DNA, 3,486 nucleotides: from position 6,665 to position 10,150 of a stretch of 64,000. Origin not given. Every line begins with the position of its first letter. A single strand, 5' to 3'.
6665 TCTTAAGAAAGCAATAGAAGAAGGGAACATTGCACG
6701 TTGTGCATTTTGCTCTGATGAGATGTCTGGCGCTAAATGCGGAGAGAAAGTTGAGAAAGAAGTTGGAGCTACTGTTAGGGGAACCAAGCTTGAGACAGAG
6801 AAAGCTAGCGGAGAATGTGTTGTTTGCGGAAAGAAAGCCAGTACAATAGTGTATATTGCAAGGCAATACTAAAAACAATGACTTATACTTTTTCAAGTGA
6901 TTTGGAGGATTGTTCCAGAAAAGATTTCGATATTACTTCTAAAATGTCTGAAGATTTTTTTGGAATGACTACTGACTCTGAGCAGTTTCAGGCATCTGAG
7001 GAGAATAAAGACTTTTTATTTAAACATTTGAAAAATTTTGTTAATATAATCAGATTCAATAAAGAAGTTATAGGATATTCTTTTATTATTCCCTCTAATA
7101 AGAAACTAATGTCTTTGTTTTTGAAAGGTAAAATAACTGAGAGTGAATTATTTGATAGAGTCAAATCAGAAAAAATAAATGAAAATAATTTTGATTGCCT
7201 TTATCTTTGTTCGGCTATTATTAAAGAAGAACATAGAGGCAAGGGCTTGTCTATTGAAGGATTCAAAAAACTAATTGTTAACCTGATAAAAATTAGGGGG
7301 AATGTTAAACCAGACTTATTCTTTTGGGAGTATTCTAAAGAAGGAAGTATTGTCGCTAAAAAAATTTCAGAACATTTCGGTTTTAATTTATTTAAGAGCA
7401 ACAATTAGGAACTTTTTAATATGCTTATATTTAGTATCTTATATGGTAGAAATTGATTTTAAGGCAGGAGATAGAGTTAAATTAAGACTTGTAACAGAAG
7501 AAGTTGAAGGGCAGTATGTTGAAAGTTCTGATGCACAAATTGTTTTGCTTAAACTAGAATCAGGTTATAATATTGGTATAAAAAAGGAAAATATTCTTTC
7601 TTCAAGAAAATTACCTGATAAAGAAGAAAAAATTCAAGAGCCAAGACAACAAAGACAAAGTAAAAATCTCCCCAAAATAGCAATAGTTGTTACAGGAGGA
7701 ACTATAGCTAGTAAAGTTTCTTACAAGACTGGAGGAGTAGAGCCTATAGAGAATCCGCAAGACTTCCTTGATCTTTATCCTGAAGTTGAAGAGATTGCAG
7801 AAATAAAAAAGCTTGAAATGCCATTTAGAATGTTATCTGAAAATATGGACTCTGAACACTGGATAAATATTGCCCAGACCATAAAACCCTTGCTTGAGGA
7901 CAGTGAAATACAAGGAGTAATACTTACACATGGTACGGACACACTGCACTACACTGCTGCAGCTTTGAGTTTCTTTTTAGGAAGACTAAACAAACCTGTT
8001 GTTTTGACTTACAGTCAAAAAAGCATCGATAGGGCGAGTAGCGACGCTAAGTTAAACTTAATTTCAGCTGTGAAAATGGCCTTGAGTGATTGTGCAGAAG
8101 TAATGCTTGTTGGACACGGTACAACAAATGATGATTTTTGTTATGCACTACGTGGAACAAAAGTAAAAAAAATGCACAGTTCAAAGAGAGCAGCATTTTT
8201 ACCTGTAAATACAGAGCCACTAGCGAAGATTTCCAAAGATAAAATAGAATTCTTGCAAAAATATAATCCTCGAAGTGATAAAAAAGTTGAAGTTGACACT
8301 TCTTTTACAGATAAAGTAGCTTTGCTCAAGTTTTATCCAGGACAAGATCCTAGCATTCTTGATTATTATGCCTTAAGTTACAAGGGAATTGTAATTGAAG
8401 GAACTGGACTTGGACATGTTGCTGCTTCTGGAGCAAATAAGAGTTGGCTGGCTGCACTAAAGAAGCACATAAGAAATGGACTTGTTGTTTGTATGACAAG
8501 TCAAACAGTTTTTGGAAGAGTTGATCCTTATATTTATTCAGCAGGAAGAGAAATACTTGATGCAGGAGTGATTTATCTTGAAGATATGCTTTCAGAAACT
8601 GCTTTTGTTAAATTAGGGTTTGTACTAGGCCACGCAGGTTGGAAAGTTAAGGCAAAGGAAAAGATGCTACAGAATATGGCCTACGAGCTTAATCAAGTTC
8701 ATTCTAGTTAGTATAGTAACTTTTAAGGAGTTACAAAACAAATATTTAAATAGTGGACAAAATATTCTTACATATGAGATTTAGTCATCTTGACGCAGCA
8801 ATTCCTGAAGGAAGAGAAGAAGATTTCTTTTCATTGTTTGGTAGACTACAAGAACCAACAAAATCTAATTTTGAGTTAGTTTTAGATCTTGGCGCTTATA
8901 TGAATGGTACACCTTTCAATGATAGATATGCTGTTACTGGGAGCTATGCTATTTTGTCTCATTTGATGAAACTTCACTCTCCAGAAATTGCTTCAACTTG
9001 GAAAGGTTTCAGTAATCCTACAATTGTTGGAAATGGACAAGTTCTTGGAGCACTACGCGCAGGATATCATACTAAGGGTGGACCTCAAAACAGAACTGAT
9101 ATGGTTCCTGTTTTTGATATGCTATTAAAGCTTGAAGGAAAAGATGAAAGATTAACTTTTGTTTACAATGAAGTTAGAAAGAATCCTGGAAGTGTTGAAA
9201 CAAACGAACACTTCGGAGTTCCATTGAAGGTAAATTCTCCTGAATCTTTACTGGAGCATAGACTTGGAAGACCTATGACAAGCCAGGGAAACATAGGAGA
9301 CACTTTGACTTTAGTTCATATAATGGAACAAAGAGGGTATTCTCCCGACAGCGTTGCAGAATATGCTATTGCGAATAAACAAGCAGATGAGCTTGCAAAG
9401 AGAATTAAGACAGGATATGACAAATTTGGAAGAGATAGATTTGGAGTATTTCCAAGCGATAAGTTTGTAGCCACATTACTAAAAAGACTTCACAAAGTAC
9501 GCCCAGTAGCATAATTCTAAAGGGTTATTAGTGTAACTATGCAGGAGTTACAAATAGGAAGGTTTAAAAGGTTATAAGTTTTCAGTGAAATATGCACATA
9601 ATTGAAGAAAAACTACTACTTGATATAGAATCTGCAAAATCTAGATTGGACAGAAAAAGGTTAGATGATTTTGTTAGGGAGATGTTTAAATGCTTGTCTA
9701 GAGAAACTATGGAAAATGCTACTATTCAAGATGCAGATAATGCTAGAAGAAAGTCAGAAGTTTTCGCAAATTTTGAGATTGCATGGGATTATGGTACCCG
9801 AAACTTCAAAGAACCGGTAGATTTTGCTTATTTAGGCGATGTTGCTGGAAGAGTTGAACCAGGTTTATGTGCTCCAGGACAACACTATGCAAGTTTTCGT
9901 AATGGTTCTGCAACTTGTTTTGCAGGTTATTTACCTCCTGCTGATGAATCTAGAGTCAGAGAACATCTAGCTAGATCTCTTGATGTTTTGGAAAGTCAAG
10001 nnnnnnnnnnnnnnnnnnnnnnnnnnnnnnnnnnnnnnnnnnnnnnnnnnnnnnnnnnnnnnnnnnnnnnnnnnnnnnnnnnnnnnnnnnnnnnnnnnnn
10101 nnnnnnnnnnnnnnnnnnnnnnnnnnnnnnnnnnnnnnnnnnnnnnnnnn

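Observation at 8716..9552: Two consecutive genes share a near-identical palindromic operator positioned just upstream of their TATA boxes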

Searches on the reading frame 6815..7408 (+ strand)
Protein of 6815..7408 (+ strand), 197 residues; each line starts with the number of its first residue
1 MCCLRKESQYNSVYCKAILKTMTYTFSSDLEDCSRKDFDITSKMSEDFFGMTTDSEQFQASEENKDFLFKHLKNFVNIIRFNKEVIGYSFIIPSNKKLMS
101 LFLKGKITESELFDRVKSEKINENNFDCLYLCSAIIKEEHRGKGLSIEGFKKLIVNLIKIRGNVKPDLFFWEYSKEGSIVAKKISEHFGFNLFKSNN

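Call 7: search_protein_families(library=pfam, proteins=[window:6815-7408:+], max_evalue=0.01)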
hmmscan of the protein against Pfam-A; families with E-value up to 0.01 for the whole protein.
window:6815-7408:+ (197 aa): 1 family
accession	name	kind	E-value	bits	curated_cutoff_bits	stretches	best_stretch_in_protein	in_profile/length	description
PF17013.11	Acetyltransf_15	-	0.00086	19.2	35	1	54-160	16-104/210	Putative acetyl-transferase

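Call 8: search_protein_families(library=ncbifam, proteins=[window:6815-7408:+], max_evalue=0.01)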
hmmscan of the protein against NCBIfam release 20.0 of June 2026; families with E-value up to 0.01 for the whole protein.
window:6815-7408:+ (197 aa): 0 families

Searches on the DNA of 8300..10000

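Call 28: search_rna_families(source=window, start=8300, end=10000, threshold=evalue, max_evalue=1)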
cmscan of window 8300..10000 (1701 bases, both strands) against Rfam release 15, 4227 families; matches with E-value up to 1: 0.
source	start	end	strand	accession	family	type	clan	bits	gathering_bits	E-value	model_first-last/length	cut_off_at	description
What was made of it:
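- There is no Rfam match (call 28).
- Tried and rejected: Rfam at E up to 1 on 8300-10000 found nothing (call 28).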
